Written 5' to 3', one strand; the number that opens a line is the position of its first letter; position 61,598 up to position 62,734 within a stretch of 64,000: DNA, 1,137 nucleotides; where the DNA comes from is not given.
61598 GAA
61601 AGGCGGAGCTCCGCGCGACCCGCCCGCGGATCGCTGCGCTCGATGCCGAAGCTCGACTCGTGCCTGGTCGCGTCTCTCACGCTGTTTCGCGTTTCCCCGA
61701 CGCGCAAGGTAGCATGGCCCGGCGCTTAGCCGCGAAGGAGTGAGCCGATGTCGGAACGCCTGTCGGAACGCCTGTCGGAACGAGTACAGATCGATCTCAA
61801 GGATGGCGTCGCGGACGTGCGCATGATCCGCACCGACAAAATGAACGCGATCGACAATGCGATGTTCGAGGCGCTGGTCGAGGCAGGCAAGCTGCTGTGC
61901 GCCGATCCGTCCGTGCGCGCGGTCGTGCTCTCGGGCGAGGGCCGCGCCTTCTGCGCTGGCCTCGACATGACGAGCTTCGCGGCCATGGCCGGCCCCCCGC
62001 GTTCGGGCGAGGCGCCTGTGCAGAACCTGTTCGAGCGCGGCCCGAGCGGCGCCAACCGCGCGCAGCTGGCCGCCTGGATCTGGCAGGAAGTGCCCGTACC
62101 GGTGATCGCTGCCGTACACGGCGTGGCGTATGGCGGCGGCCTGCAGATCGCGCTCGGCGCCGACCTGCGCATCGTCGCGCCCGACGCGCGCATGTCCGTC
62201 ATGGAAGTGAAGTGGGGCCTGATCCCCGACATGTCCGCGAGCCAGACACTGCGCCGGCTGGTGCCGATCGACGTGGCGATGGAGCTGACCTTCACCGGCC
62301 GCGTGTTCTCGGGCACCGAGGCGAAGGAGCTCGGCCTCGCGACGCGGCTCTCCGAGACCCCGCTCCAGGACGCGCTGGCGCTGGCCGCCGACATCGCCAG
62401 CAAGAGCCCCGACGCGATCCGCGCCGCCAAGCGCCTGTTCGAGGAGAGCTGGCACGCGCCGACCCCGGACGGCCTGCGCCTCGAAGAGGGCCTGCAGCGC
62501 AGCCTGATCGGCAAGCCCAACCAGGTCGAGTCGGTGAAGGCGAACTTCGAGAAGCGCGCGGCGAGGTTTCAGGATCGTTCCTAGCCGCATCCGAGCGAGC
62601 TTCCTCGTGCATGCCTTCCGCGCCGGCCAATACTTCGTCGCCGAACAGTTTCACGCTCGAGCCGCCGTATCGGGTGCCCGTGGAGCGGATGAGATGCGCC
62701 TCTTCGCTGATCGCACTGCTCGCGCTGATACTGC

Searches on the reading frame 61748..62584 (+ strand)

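Call 62: search_protein_families(library=pfam, proteins=[window:61748-62584:+], max_evalue=0.00001)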
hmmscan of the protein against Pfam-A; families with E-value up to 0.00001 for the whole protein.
window:61748-62584:+ (278 aa): 2 families
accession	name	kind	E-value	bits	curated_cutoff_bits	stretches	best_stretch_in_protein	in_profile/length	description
PF00378.25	ECH_1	-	9.7e-44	150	27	1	18-277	3-251/251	Enoyl-CoA hydratase/isomerase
PF16113.10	ECH_2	-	1.1e-29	104.5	27.2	1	26-243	6-215/335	Enoyl-CoA hydratase/isomerase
